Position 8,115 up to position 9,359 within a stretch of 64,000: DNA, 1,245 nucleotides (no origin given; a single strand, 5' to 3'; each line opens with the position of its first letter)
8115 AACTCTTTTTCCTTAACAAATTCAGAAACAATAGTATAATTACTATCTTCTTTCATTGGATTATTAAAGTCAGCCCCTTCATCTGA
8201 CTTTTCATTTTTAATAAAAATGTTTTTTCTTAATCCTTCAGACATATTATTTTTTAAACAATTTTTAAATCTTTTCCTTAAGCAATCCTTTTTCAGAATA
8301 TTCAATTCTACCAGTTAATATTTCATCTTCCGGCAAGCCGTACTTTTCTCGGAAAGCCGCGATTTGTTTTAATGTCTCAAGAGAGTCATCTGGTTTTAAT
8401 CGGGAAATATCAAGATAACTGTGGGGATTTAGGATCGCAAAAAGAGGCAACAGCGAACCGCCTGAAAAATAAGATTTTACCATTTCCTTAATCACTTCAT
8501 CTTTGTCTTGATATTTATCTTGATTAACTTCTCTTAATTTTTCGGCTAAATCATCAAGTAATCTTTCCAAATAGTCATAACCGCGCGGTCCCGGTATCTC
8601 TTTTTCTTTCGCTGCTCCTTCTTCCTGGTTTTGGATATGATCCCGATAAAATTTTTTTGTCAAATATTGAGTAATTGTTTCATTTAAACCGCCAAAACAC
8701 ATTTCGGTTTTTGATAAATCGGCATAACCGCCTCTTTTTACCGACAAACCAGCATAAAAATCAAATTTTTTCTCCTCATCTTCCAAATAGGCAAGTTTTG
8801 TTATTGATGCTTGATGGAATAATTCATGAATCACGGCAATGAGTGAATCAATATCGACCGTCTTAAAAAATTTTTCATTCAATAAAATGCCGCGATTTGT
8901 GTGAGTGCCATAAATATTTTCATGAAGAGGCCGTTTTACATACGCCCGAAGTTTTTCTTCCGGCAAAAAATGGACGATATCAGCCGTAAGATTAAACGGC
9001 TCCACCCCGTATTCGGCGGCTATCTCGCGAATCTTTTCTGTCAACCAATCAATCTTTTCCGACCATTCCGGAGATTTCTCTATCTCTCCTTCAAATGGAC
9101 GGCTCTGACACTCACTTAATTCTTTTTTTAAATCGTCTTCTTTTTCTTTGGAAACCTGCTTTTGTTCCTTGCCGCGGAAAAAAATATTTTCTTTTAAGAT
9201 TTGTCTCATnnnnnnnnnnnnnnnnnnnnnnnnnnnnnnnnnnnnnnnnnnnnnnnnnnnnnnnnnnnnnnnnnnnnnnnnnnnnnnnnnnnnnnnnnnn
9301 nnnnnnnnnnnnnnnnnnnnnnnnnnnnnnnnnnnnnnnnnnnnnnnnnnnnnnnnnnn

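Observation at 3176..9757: por operon remodelled: three tandem diverged HExxH paralogs translationally coupled between porG and porA, porD missing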

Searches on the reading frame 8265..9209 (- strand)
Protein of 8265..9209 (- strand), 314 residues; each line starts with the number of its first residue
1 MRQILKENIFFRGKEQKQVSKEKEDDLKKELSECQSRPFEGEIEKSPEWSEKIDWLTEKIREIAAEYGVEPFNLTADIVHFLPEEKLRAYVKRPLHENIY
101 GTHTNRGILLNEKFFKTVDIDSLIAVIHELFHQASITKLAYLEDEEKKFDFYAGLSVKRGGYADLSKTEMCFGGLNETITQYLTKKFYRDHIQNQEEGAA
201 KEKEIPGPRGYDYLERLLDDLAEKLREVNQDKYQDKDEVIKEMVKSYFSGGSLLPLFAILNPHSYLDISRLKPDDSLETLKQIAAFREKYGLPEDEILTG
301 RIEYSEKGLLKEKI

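Call 3: search_protein_families(library=pfam, proteins=[window:8265-9209:-], max_evalue=0.1)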
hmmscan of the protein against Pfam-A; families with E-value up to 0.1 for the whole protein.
window:8265-9209:- (314 aa): 0 families

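Call 4: search_protein_families(library=ncbifam, proteins=[window:8265-9209:-], max_evalue=0.1)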
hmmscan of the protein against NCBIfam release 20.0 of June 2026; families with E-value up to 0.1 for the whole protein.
window:8265-9209:- (314 aa): 0 families

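Call 7: find_homologous_proteins(query=window:8265-9209:-, max_evalue=0.001)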
Query window:8265-9209:- (314 aa): 2 proteins with E <= 0.001 among 3168 candidates.
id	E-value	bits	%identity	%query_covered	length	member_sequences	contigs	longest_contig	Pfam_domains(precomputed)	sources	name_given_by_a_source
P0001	5.1e-204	695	100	100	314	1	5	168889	-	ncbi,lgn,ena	ncbi:MAG: hypothetical protein AAB358_01810 [Patescibacteria group bacterium]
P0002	1.1e-46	178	34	92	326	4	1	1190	-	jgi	-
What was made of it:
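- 8265..9209 (-): Paralog C (314 aa), gluzincin-like; HFLP at 8961-8972, HELFH at 8814-8828, GLNETIT at 8670-8690 (Glu177). Identical to NCBI MAG protein AAB358_01810 (call 7).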

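Call 8: search_protein_families(library=padloc, proteins=[window:8265-9209:-], max_evalue=1)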
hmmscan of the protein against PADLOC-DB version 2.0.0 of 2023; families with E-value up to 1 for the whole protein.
window:8265-9209:- (314 aa): 0 families

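Call 9: search_protein_families(library=phrogs, proteins=[window:8265-9209:-], max_evalue=1)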
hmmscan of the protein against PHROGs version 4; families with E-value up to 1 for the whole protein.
window:8265-9209:- (314 aa): 2 families
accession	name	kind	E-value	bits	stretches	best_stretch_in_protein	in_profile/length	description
phrog_26268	-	unknown function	0.16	13.2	1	211-249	52-90/116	-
phrog_2989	-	unknown function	0.33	12.2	1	143-192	43-88/97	-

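Call 12: search_solved_structures(query=A2, max_evalue=10, show_alignments=3)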
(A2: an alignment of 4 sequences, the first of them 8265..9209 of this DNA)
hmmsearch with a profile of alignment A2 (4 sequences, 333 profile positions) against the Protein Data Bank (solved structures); distinct sequences matched with E-value up to 10: 3.
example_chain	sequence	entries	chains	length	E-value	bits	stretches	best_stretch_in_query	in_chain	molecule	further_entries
2h1j_A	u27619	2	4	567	0.16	14.3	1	203-279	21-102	Oligoendopeptidase F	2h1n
7rdh_G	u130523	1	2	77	0.24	13.7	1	51-94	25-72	De novo designed protein H3mb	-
4hgn_A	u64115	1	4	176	0.27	13.5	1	305-324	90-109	2-keto-3-deoxy-D-manno-octulosonate 8-phosphate phosphohydrolase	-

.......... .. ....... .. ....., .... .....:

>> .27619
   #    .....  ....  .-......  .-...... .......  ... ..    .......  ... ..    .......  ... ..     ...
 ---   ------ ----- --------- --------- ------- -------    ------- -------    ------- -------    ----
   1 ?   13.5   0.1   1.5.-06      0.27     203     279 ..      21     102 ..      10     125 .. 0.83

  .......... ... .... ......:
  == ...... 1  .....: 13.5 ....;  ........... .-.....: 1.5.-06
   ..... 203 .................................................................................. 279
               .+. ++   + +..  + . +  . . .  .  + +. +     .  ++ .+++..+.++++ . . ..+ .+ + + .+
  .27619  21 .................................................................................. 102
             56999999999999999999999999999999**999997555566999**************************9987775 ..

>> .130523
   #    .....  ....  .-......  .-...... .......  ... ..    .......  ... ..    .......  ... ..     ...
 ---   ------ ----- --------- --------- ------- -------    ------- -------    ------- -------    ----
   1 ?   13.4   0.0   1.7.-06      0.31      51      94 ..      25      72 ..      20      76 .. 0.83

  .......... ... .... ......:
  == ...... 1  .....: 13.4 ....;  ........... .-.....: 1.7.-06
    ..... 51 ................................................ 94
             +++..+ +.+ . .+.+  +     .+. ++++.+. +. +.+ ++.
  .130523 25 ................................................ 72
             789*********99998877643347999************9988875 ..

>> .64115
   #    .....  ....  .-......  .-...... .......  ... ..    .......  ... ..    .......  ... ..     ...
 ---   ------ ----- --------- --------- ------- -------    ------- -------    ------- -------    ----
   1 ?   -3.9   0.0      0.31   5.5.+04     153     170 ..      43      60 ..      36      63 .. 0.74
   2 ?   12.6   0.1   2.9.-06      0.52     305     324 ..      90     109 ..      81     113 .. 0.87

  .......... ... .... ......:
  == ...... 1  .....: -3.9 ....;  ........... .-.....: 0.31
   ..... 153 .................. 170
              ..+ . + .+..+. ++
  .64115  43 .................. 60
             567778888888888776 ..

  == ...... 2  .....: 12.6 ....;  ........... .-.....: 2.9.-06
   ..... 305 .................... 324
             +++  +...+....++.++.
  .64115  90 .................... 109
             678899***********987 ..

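Call 13: find_homologous_proteins(query=A2, max_evalue=0.01)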
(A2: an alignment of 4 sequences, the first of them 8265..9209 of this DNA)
Query A2 (4 sequences) (314 aa, profile of the alignment): 3 proteins with E <= 0.01 among 8000 candidates.
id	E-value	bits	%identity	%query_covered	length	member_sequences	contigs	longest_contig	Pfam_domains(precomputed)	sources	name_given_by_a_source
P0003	1.0e-147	510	28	93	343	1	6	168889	-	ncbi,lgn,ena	ncbi:MAG: hypothetical protein AAB358_01800 [Patescibacteria group bacterium]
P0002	7.1e-146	504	34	92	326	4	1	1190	-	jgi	-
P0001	2.5e-129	449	100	100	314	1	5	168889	-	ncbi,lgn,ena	ncbi:MAG: hypothetical protein AAB358_01810 [Patescibacteria group bacterium]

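Call 14: find_encoding_contigs(protein=P0002, flank=10000)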
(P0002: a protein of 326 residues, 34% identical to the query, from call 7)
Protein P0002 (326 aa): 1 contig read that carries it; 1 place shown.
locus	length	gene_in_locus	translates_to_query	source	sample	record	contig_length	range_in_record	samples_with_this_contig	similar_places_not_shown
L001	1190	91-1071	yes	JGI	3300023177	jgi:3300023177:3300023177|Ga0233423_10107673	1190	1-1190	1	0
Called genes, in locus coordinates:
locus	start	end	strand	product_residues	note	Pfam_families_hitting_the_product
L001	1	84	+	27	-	?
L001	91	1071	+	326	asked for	-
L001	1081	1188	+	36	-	?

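Call 20: search_protein_representatives(alignment_id=A2)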
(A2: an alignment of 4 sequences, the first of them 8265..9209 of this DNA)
Query: 4 sequences, 333 profile positions. Proteins with E-value up to 0.001 (for the whole library): 1043; up to 1e-10: 303; up to 1e-30: 16. The best 150 are listed.
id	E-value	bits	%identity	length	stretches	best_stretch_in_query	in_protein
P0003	3.3e-148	509.7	-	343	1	1-331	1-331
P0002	2.3e-146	503.6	-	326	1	1-326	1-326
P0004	3.1e-140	483.4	-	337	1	1-333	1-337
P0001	8.0e-130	449.2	-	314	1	1-333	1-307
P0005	5.0e-87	308.6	-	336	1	3-330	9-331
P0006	3.0e-66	240.2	-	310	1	6-322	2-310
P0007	3.4e-62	227.0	-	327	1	6-329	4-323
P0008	2.0e-52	194.8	-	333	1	3-330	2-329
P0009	4.5e-51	190.4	-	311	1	1-319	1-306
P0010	3.0e-50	187.7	-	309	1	21-328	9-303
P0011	2.3e-48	181.5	-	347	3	178-330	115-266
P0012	6.7e-48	179.9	-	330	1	23-330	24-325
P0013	2.2e-46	174.9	-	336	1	22-329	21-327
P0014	3.1e-44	167.9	-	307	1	20-333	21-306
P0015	4.2e-42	160.9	-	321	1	1-331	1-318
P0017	4.6e-23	98.3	-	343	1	30-306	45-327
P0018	1.2e-21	93.6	-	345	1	50-304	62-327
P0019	5.7e-21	91.4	-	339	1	12-313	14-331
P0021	3.0e-20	89.1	-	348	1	34-303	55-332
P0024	1.5e-19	86.7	-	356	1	36-302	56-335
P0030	2.6e-18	82.7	-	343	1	12-308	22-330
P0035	8.1e-18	81.1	-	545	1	14-300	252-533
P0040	2.1e-17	79.7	-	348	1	33-304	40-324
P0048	5.3e-17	78.4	-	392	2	6-217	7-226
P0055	3.5e-16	75.7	-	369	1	33-315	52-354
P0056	3.7e-16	75.6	-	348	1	6-313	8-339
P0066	1.0e-15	74.1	-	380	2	19-214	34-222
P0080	5.7e-15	71.7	-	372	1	40-289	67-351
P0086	1.5e-14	70.4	-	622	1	25-305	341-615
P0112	6.8e-14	68.2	-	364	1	40-302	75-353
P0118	7.8e-14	68.0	-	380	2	25-213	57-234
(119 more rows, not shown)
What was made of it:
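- The exhaustive profile search finds 1043 representatives at E<=1e-3, nearly all 280-360 aa and matched full-length (call 20).
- Tried and rejected: The exhaustive HMM search (call 20) was what revealed the family.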

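Call 22: search_protein_families(library=pfam, alignment_id=A3, max_evalue=0.01)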
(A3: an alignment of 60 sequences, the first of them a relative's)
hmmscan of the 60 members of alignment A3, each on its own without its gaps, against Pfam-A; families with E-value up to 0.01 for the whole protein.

A. member 1, P0001 (314 aa): 0 families

B. families by the number of members that match (of 60 scanned): 5 families
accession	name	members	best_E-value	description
PF05299.18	Peptidase_M61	1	0.0056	M61 glycyl aminopeptidase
PF12853.12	NADH_u_ox_C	1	0.006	C-terminal of NADH-ubiquinone oxidoreductase 21 kDa subunit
PF14891.12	Peptidase_M91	1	0.0085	Effector protein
PF09862.15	DUF2089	1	0.0085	Domain of unknown function (DUF2089)-HTH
PF07106.19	TBPIP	1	0.0098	TBPIP/Hop2 winged helix domain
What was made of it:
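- On Peptidase family M1: There is no Pfam hit in the paralogs or in 60 relatives (calls 3, 22).
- Closest known: Thermolysin-like gluzincins, clan MA. Different: No Pfam or NCBIfam model matches any of 60 members (call 22).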

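Call 23: find_homologous_proteins(query=A3, max_evalue=0.001)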
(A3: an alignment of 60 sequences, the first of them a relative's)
Query A3 (60 sequences) (314 aa, profile of the alignment): 3 proteins with E <= 0.001 among 8000 candidates.
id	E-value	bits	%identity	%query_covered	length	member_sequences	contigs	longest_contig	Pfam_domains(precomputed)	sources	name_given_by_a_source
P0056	3.9e-87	311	22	58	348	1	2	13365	-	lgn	-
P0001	1.3e-63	233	100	100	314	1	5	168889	-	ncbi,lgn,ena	ncbi:MAG: hypothetical protein AAB358_01810 [Patescibacteria group bacterium]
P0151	3.6e-17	81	30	9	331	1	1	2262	-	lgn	-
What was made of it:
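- Tried and rejected: Word-indexed protein searches, used three times, returned almost only self-hits because of the candidate cap (calls 7, 13, 23).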

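Call 27: find_encoding_contigs(protein=P0005, flank=8000)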
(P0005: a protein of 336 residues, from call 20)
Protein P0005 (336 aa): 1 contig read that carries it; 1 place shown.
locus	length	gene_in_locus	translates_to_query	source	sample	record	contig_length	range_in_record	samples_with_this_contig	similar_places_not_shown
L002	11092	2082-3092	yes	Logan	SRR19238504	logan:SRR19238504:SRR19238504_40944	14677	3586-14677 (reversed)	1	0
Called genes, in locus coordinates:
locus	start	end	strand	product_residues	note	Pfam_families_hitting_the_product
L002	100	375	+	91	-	PF13187:Fer4_9 (faint), PF13534:Fer4_17 (faint), PF00037:Fer4 (weak), PF12797:Fer4_2, PF12837:Fer4_6, PF14697:Fer4_21, PF12838:Fer4_7, PF00037:Fer4 (weak), +6 more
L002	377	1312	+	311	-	-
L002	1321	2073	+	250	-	PF00160:Pro_isomerase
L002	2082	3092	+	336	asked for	-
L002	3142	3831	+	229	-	-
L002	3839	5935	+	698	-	PF01855:POR_N, PF05203:Hom_end_hint, PF14890:Intein_splicing, PF14528:LAGLIDADG_3 (faint), PF01855:POR_N, PF02780:Transketolase_C (faint), PF17147:PFOR_II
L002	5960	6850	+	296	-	PF02775:TPP_enzyme_C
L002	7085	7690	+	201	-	-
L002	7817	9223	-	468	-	PF01142:TruD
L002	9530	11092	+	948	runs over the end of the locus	PF01583:APS_kinase (faint), PF02463:SMC_N (faint), PF13175:AAA_15 (faint), PF13191:AAA_16 (faint), PF13304:AAA_21 (faint), PF17760:UvrA_inter, PF17755:UvrA_DNA-bind, PF00005:ABC_tran (weak), +2 more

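Call 28: find_encoding_contigs(protein=P0056, flank=8000)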
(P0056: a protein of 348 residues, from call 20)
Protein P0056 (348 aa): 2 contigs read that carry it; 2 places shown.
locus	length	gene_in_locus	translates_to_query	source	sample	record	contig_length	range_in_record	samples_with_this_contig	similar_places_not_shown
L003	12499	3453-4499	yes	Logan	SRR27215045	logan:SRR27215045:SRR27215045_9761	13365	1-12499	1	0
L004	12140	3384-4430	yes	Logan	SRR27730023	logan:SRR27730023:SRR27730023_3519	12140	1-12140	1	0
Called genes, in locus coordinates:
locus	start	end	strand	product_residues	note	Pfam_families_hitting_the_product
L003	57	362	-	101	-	PF02033:RBFA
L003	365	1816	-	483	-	PF00009:GTP_EFTU, PF00071:Ras, PF01926:MMR_HSR1, PF08477:Roc (weak), PF22042:EF-G_D2 (weak), PF03144:GTP_EFTU_D2 (faint), PF11987:IF-2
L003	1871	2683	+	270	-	-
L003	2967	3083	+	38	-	-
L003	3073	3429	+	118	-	PF01219:DAGK_prokar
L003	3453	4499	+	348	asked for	-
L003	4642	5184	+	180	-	-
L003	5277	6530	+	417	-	PF02457:DAC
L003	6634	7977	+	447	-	-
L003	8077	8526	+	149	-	-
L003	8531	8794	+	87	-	PF00312:Ribosomal_S15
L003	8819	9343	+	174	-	PF01936:NYN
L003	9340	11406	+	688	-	PF01138:RNase_PH, PF00575:S1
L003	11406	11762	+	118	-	PF08378:NERD (weak), PF02021:UPF0102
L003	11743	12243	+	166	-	PF00588:SpoU_methylase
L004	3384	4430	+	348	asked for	-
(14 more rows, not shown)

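Call 29: find_encoding_contigs(protein=P0006, flank=8000, max_places=4)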
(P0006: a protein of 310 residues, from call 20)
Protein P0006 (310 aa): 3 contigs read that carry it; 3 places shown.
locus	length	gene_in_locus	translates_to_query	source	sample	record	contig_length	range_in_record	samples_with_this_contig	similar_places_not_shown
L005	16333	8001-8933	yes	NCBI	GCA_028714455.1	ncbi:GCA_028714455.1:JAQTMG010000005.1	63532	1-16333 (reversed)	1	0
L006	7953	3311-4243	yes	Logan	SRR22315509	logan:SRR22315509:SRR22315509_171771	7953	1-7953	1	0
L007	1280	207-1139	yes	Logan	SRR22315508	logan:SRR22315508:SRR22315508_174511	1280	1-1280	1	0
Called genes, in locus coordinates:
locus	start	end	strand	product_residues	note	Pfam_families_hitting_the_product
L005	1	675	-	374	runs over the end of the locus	-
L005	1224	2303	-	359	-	-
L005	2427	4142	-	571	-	PF00753:Lactamase_B, PF12706:Lactamase_B_2, PF22505:RNase_J_b_CASP, PF17770:RNase_J_C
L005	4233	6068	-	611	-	PF00496:SBP_bac_5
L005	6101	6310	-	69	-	PF03840:SecG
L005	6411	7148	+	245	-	PF13462:Thioredoxin_4, PF01323:DSBA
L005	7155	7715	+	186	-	PF01558:POR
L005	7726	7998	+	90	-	PF13484:Fer4_16 (faint), PF25160:LdpA_Fe-S-bd (faint), PF13237:Fer4_10 (weak), PF14697:Fer4_21, PF12838:Fer4_7, PF13187:Fer4_9 (weak), PF12797:Fer4_2 (weak), PF00037:Fer4, +2 more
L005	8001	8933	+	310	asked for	-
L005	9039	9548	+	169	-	PF03167:UDG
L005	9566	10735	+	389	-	PF01855:POR_N, PF02780:Transketolase_C (weak), PF17147:PFOR_II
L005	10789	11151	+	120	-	PF05635:23S_rRNA_IVP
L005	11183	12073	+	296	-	PF02775:TPP_enzyme_C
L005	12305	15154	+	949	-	PF00005:ABC_tran (faint), PF02463:SMC_N (faint), PF03193:RsgA_GTPase (faint), PF13191:AAA_16 (faint), PF13304:AAA_21 (faint), PF13555:AAA_29 (faint), PF17760:UvrA_inter, PF17755:UvrA_DNA-bind, +2 more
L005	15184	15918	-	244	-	PF01978:TrmB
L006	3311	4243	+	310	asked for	-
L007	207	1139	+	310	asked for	-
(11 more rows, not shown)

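Call 30: find_encoding_contigs(protein=P0008, flank=8000, max_places=4)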
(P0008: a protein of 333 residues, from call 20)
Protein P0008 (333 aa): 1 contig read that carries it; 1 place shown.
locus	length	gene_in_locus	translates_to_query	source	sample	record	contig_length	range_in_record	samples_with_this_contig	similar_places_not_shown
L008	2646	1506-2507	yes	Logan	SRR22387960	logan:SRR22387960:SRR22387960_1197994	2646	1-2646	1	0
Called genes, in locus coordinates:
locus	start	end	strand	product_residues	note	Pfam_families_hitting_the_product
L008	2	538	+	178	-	?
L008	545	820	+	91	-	PF12838:Fer4_7 (weak), PF00037:Fer4 (weak), PF12797:Fer4_2 (weak), PF12837:Fer4_6 (weak), PF13237:Fer4_10 (weak), PF14697:Fer4_21, PF12838:Fer4_7, PF00037:Fer4 (weak), +3 more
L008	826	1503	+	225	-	PF00160:Pro_isomerase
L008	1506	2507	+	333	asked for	-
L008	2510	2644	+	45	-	?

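Call 31: find_encoding_contigs(protein=P0010, flank=8000, max_places=4)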
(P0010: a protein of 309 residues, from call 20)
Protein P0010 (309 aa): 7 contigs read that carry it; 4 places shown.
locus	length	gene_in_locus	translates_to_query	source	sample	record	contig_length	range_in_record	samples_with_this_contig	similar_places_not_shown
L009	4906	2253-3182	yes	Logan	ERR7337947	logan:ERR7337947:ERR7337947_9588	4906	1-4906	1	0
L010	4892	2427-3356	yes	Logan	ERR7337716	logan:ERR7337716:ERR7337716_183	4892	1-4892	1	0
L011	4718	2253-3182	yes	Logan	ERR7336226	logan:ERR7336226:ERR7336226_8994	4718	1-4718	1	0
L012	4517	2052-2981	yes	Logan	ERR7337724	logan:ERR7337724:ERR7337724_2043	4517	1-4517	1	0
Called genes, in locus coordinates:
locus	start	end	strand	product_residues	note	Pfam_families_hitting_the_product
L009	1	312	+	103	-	?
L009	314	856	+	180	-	PF01558:POR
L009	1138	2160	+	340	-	-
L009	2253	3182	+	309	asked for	-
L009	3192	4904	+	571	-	?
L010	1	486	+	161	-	?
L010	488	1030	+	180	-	PF01558:POR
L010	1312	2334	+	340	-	-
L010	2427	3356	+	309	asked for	-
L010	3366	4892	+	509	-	?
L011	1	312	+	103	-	?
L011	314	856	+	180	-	PF01558:POR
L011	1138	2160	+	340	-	-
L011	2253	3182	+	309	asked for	-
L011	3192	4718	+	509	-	?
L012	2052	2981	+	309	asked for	-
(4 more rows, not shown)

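Call 42: list_cluster_members(proteins=[P0017, P0018, P0019, P0021, P0024, P0030, P0035, P0086, P0040, P0048])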
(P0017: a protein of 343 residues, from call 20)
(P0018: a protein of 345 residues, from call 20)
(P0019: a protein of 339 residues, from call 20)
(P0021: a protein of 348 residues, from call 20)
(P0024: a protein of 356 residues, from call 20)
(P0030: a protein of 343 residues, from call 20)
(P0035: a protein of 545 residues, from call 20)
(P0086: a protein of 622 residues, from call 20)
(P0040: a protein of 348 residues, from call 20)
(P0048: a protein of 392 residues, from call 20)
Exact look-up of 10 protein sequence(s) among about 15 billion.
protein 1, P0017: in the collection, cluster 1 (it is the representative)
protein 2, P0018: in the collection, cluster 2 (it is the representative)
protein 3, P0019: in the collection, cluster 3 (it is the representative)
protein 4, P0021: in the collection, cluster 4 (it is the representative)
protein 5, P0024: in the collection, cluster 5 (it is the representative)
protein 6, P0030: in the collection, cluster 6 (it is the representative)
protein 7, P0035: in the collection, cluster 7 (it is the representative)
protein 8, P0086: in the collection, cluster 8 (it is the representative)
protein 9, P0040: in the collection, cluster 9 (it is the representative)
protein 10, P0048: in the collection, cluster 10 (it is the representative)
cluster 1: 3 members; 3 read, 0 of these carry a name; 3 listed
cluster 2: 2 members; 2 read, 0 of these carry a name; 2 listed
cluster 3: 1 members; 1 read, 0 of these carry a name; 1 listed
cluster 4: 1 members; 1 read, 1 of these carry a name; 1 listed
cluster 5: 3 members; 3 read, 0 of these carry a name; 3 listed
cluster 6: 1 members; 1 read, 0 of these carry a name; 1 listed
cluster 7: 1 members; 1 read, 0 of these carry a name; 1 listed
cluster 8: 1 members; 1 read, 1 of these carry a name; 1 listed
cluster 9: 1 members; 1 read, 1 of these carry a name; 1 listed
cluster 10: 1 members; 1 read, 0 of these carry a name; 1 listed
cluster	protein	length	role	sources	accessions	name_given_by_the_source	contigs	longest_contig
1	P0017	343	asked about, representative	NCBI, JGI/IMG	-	-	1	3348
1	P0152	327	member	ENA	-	-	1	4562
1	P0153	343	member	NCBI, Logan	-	-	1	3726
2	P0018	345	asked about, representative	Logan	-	-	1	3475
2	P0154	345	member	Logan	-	-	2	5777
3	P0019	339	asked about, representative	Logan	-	-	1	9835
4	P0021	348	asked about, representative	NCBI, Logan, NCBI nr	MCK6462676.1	MAG: hypothetical protein L6Q29_02545 [Candidatus Pacebacteria bacterium] | hypothetical protein [Candidatus Paceibacterota bacterium]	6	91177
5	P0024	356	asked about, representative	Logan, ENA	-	-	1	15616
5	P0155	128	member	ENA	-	-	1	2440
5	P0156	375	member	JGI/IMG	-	-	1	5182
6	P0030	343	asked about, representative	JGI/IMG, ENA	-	-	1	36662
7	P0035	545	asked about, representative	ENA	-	-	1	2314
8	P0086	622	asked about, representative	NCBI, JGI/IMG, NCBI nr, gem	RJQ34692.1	hypothetical protein C4568_02060 [Candidatus Parcubacteria bacterium] | MAG: hypothetical protein C4568_02060 [Candidatus Parcubacteria bacterium]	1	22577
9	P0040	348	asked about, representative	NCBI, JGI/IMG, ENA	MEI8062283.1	MAG: hypothetical protein WCG97_03230 [bacterium]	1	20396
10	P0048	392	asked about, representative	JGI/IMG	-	-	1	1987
